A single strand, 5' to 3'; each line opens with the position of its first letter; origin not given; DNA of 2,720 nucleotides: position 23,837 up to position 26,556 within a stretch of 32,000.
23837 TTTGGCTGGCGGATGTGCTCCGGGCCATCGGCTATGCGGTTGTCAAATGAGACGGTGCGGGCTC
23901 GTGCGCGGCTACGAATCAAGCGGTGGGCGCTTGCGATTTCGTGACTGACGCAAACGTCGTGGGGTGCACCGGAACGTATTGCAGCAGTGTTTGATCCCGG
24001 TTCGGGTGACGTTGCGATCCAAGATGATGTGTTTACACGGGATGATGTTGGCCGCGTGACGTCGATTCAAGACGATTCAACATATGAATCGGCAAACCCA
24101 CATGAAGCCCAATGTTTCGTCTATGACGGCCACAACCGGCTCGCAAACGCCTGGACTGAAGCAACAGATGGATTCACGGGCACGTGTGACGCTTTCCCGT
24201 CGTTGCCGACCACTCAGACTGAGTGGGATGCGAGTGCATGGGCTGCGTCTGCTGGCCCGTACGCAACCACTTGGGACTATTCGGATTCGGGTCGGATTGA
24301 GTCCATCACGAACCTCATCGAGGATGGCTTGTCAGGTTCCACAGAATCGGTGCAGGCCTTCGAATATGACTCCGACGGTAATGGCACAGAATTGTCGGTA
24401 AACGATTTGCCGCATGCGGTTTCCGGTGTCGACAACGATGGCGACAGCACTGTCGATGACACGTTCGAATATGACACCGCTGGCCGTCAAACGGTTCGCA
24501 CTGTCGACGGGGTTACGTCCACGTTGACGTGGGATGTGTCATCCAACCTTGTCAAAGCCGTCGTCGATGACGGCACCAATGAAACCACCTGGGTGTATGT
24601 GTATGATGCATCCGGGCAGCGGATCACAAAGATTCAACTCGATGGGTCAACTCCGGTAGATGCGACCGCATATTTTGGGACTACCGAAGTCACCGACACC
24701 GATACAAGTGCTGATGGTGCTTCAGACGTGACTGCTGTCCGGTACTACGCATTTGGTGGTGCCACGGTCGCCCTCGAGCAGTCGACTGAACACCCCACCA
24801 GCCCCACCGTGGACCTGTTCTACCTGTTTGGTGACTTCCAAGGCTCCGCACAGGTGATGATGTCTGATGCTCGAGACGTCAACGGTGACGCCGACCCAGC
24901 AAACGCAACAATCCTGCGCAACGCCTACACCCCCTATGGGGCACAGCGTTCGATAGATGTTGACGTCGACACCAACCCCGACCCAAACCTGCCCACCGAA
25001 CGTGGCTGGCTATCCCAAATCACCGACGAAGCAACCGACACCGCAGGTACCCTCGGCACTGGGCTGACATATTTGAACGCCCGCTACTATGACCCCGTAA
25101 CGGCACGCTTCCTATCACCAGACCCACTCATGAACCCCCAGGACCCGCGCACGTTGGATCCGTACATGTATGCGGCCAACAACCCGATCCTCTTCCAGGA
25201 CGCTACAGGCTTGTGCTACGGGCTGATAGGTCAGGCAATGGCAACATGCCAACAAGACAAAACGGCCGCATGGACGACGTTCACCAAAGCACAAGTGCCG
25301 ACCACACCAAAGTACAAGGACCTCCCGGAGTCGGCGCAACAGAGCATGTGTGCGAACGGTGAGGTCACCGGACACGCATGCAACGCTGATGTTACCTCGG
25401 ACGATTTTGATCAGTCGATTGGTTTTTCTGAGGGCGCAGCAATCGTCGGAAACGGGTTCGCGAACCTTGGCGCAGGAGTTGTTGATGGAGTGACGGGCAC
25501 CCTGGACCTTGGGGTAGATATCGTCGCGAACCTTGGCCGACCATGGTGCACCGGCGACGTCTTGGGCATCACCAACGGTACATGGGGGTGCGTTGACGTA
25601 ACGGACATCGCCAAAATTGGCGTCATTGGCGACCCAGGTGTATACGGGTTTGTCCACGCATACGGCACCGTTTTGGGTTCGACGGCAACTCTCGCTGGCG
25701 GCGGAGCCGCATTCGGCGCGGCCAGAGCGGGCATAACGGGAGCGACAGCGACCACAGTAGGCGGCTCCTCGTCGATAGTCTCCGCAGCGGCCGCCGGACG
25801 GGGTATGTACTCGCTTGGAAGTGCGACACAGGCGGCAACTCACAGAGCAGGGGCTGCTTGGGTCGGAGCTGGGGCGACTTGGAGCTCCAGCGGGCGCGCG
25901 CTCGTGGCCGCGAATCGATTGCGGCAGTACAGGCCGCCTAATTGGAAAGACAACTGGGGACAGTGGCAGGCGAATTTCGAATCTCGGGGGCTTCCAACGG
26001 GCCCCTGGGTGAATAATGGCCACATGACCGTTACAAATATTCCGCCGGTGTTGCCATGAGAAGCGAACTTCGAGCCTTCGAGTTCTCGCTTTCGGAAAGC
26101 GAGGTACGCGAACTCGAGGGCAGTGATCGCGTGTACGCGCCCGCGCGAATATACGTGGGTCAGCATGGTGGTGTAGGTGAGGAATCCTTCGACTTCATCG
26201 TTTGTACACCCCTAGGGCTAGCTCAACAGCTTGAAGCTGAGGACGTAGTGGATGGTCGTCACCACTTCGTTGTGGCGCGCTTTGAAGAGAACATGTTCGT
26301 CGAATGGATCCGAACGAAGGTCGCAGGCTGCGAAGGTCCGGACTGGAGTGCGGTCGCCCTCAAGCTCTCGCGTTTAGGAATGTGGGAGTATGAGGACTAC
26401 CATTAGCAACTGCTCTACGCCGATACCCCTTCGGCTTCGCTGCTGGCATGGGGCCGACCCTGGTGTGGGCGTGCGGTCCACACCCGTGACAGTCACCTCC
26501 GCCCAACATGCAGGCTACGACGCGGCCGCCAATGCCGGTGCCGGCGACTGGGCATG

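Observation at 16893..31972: Array of silent orphan rhs 3' fragments carrying at least four different toxin tips, each with its own small downstream ORF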

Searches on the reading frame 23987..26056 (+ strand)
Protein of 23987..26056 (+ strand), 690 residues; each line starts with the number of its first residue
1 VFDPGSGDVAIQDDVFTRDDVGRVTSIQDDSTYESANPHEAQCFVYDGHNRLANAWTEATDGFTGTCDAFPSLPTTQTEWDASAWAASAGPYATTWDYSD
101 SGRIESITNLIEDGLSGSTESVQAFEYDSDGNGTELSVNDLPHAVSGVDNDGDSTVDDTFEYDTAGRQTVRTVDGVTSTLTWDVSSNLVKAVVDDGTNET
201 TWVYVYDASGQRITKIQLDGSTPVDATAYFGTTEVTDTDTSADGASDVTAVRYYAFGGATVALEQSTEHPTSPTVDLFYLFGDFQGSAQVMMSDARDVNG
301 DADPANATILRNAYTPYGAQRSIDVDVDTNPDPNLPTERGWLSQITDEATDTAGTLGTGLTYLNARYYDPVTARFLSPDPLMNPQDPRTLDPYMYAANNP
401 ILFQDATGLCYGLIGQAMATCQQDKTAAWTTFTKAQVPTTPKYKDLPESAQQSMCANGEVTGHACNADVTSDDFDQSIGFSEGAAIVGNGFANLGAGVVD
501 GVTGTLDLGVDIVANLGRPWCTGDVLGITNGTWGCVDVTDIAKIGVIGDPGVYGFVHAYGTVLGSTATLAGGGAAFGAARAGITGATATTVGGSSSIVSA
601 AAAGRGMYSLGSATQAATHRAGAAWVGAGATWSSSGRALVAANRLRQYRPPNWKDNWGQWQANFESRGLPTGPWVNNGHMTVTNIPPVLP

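Call 11: search_protein_families(library=ncbifam, max_evalue=0.01, proteins=[window:23987-26056:+])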
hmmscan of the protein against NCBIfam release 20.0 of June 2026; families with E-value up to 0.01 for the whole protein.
window:23987-26056:+ (690 aa): 1 family
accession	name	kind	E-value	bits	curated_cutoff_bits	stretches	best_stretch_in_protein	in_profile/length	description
TIGR03696.1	Rhs_assc_core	domain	3.2e-14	53.2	32.5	1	358-409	28-76/76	RHS repeat-associated core domain-containing protein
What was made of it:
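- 23959..26059 (+): O3, an intact orphan. Core 23959-25220 equals main 14453-15714 (88.4%). The linker runs to about 25731 and is shared with O1. The unique terminal domain is ~109 residues. TIGR03696 at 3.2e-14 (call 11).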

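Call 21: find_homologous_proteins(query=window:23987-26056:+, max_evalue=0.001)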
Query window:23987-26056:+ (690 aa): 128 proteins with E <= 0.001 among 8000 candidates; the best 120 are listed.
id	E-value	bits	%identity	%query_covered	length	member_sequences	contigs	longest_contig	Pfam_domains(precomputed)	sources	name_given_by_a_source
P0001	0.0e+0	1512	100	97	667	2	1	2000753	PF25023.2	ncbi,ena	-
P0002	4.1e-127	444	55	59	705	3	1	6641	-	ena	-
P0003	2.8e-116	408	62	50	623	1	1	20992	PF22322.2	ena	-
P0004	3.1e-93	332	65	38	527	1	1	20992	-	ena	-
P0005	2.0e-86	309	41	68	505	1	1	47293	-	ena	-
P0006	1.2e-83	300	59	38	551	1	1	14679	PF25023.2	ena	-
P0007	1.1e-78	283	57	36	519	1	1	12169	-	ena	-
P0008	9.5e-76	274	59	34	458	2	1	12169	-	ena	-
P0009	4.6e-67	245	43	60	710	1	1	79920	PF05593.20,PF25023.2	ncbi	-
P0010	4.6e-67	245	42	58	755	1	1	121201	PF05593.20,PF25023.2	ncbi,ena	-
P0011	6.9e-66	241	45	58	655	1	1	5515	PF15649.13,PF25023.2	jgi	-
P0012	7.6e-66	241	40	59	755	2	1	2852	PF25023.2,PF14436.12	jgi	-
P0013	2.8e-64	236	47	49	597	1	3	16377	PF25023.2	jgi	-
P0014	4.7e-64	235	48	46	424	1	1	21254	PF25023.2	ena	-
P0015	5.0e-64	235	44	55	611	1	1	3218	PF25023.2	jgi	jgi:RHS repeat-associated protein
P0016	7.9e-64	234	41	59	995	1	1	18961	PF05593.20,PF25023.2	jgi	jgi:RHS repeat-associated protein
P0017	9.0e-64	234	42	58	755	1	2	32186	PF25023.2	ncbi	-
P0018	1.9e-63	233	42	62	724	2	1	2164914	PF05593.20,PF25023.2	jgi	jgi:RHS repeat-associated protein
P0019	1.9e-63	233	41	58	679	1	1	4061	PF25023.2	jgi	jgi:RHS repeat-associated protein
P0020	1.7e-62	230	41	63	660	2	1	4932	PF05593.20,PF25023.2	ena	-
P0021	1.7e-62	230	43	53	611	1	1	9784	PF05593.20,PF25023.2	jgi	jgi:RHS repeat-associated protein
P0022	1.4e-61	227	41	59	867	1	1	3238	PF00545.26,PF25023.2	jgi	jgi:RHS repeat-associated protein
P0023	1.9e-61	226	39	65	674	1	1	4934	PF05593.20,PF25023.2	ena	-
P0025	2.9e-60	223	41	54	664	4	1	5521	PF25023.2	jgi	-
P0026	1.9e-58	217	43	48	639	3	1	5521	PF25023.2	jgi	-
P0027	9.3e-58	214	41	50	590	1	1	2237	PF25023.2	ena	-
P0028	1.3e-57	214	45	49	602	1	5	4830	PF25023.2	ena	-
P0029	2.1e-57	213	44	52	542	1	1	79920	PF25023.2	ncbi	-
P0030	5.1e-57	212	42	53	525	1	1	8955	PF25023.2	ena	-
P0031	5.0e-56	209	51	37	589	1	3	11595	PF25023.2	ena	-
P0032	5.1e-56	209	50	38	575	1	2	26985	PF25023.2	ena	-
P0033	7.3e-56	208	45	49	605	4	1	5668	PF25023.2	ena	-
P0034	1.5e-55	207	48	41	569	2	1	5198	PF25023.2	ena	-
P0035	2.3e-54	203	49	39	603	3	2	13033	PF25023.2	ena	-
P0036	2.7e-54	203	40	64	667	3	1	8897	PF25023.2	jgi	-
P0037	2.6e-53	200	48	37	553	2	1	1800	PF25023.2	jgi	-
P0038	3.2e-52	196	49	39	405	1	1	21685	PF25023.2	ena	-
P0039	4.5e-52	196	42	47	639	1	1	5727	PF25023.2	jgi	-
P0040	7.9e-52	195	43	46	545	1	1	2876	PF25023.2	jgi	jgi:RHS repeat-associated protein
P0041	9.4e-52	194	50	37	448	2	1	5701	PF25023.2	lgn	-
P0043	6.5e-50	188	47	38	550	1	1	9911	PF25023.2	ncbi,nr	ncbi:MAG: RHS repeat-associated core domain-containing protein [Demequinaceae bacterium]|nr:RHS repe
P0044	1.2e-49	187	43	41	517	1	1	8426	PF25023.2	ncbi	-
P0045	1.7e-49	187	50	37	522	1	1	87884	PF25023.2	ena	-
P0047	6.0e-49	185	40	58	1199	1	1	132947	PF05593.20,PF25023.2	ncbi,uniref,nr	ncbi:RHS repeat-associated core domain-containing protein [Demequina rhizosphaerae]|uniref:RHS repea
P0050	3.1e-47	180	50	30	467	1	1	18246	PF25023.2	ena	-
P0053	4.9e-46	176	49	35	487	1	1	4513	PF25023.2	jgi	jgi:RHS repeat-associated protein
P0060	1.0e-41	161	49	31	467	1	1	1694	PF25023.2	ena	-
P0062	4.7e-41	159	41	46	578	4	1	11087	PF25023.2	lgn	-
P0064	6.9e-41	159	52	29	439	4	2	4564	PF25023.2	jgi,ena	-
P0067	3.6e-39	153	43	39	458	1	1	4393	PF25023.2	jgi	-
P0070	1.6e-38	151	47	27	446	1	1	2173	PF25023.2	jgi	jgi:RHS repeat-associated protein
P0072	1.6e-37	147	45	32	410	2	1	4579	PF25023.2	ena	-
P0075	2.5e-37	147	44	37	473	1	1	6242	PF25023.2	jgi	-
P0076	3.3e-37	146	48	30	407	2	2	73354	PF25023.2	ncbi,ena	-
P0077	4.5e-37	146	47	33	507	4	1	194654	PF25023.2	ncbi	-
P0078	1.4e-36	144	49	26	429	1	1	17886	PF25023.2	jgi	jgi:RHS repeat-associated protein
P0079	2.8e-36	143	41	36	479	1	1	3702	PF25023.2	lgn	-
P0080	3.6e-35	140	37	55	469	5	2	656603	PF25023.2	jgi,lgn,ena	-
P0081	3.2e-34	137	45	33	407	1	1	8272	PF25023.2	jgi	jgi:RHS repeat-associated protein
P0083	2.6e-33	134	43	33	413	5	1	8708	PF25023.2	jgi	-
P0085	3.0e-32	130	42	33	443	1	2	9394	PF25023.2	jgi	jgi:RHS repeat-associated protein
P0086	3.8e-32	130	47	30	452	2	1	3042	PF25023.2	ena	-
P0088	1.9e-31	127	49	23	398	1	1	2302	PF15542.12,PF25023.2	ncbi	-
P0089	3.0e-31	127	46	28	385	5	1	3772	PF25023.2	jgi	-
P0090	5.1e-30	123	41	32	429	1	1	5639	PF24691.2,PF25023.2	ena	-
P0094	5.6e-29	119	51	23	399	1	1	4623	PF25023.2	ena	-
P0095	2.3e-28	117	44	28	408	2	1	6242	PF25023.2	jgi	-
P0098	5.3e-28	116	51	21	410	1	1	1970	PF25023.2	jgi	jgi:RHS repeat-associated protein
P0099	1.0e-27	115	45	27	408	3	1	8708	PF25023.2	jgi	-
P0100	6.0e-27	113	32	58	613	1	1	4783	PF11429.13,PF25023.2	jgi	jgi:RHS repeat-associated protein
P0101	7.4e-27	112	44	27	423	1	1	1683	PF25023.2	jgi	jgi:RHS repeat-associated protein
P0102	2.6e-26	110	46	26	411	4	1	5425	PF25023.2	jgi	-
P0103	6.6e-26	109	45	30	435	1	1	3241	PF25023.2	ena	-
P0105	6.1e-24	103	32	59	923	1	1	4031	PF05593.20,PF25023.2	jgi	-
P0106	9.6e-24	102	51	19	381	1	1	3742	PF25023.2,PF22322.2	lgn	-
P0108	8.2e-22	96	34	46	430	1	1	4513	PF25023.2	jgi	jgi:RHS repeat-associated protein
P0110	1.1e-18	85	32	58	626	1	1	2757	PF25023.2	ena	-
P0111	1.5e-7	48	27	36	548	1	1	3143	PF05593.20,PF25023.2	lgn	-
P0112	2.9e-7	47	29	45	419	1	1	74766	PF14521.13,PF25023.2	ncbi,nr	ncbi:MAG: hypothetical protein HKN36_06400 [Hellea sp.]|nr:hypothetical protein [Hellea sp.]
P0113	5.2e-7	47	29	53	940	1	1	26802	PF05593.20,PF25023.2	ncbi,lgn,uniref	ncbi:RHS repeat domain-containing protein [Streptomyces sp. NPDC101455]|uniref:RHS repeat domain-con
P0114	2.8e-6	44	28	60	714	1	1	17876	PF05593.20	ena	-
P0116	1.0e-5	42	32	24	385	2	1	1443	PF25023.2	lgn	-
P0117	1.3e-5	42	55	8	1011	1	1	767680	PF05593.20,PF25023.2,PF20148.5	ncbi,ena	-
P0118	2.4e-5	41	26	53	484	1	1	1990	PF25023.2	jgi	jgi:RHS repeat-associated protein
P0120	1.1e-4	39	26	37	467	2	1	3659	PF05593.20,PF25023.2,PF03527.21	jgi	-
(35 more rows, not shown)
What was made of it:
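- On Rhs/YD-repeat polymorphic toxin (main gene): Relatives carry PF05593 and PF25023 (call 21).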

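Call 22: find_encoding_contigs(protein=P0001, flank=10000, max_places=4)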
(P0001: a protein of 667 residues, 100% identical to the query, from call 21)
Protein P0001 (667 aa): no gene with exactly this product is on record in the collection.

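Call 23: list_cluster_members(proteins=[P0001, P0002, P0003, P0004, P0005])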
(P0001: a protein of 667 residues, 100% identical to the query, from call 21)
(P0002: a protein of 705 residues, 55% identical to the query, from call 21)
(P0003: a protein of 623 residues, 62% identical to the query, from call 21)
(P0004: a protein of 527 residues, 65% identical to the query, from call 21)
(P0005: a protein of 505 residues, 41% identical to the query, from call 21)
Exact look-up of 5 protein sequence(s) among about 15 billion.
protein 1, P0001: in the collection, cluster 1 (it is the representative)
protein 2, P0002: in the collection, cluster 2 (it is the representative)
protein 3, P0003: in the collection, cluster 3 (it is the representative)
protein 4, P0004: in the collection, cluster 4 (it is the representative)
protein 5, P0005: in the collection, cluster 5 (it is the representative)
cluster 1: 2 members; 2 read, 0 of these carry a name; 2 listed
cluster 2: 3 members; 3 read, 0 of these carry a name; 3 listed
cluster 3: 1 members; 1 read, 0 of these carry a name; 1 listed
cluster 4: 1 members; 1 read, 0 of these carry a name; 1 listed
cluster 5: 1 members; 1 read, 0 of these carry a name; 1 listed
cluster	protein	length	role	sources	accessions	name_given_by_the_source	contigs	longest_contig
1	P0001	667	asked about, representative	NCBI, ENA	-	-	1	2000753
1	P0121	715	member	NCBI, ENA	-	-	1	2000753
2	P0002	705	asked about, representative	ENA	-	-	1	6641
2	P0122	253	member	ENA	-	-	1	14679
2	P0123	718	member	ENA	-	-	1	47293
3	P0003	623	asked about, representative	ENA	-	-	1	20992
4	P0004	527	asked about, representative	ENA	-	-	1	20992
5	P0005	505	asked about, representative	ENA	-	-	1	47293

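Call 24: find_encoding_contigs(protein=P0005, flank=10000, max_places=3)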
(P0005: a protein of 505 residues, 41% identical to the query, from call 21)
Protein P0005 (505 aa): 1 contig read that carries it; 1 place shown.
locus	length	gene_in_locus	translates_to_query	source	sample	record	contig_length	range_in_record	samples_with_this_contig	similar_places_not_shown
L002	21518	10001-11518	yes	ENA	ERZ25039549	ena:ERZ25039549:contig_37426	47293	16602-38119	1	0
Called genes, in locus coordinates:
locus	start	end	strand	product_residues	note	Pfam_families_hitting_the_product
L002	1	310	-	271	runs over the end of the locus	PF13276:HTH_21, PF00665:rve, PF13683:rve_3, PF13333:rve_2 (weak)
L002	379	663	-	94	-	PF01527:HTH_Tnp_1, PF13384:HTH_23 (weak), PF13551:HTH_29 (faint)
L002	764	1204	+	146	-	PF18431:RNAse_A_bac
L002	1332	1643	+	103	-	PF18593:CdiI_2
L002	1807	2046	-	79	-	PF03976:PPK2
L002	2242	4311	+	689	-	PF25023:TEN_YD-shell (faint)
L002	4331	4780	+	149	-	-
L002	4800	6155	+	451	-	-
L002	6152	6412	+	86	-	-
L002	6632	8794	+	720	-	-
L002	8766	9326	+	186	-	-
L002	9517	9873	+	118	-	PF15586:Imm8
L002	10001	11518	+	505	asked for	-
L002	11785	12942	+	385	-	-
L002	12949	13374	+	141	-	-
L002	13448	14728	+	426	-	-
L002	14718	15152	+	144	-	-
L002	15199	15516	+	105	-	PF01527:HTH_Tnp_1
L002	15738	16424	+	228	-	PF13276:HTH_21 (weak), PF00665:rve, PF13683:rve_3, PF13333:rve_2 (weak)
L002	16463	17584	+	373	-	-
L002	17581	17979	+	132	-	-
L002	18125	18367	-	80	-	PF14124:DUF4291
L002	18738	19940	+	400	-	-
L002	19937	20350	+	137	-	-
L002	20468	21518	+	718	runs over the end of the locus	-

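Call 25: find_encoding_contigs(protein=P0003, flank=10000, max_places=3)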
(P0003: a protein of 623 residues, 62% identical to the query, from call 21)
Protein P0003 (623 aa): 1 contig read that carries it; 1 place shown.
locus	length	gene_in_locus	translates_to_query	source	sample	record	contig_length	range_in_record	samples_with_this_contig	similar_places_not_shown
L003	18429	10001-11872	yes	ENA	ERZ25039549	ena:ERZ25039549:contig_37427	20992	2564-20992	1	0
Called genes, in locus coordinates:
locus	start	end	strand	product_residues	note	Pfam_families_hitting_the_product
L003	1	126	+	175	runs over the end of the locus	-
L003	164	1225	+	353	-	-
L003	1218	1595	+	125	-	-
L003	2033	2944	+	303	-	-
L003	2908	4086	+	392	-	PF13517:FG-GAP_3 (weak)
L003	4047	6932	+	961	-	PF13517:FG-GAP_3 (weak), PF05593:RHS_repeat (faint)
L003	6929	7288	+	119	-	-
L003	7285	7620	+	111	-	-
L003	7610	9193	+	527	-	-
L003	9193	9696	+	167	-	-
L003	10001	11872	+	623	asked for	PF22322:DUF6973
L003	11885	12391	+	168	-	-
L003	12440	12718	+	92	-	-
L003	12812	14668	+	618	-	PF25023:TEN_YD-shell (faint)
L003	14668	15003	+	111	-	-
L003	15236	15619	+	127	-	PF01527:HTH_Tnp_1, PF13518:HTH_28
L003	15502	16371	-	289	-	PF13565:HTH_32 (weak), PF00665:rve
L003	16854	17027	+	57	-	-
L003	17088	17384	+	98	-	PF01527:HTH_Tnp_1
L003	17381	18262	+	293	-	PF13276:HTH_21, PF00665:rve, PF13683:rve_3, PF13333:rve_2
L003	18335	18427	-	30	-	?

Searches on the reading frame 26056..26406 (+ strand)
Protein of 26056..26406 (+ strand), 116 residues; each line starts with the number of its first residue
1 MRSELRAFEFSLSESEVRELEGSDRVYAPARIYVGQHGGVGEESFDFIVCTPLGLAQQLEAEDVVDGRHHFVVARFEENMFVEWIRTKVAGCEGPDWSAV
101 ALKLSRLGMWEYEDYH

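Call 10: search_protein_families(library=pfam, max_evalue=0.01, proteins=[window:26056-26403:+])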
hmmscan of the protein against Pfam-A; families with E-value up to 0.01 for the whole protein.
window:26056-26403:+ (116 aa): 1 family
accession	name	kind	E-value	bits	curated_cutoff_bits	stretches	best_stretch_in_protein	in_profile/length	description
PF15586.11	Imm8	-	1.4e-21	77.2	27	1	24-115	23-114/114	Immunity protein 8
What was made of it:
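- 26056..26406 (+): imm3, an Imm8-family immunity gene (116 residues, ATGA overlap, C-terminal WEY). PF15586 at 1.4e-21 (call 10).
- Checked: The Imm8 match is real (26056-26406, PF15586, E 1.4e-21, call 10).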

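Call 11: search_protein_families(library=ncbifam, max_evalue=0.01, proteins=[window:26056-26403:+])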
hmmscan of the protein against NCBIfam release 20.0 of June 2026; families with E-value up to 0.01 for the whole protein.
window:26056-26403:+ (116 aa): 0 families

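Call 16: find_encoding_contigs(protein=window:26056-26406:+, flank=10000, max_places=6)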
Protein window:26056-26406:+ (116 aa): no gene with exactly this product is on record in the collection.
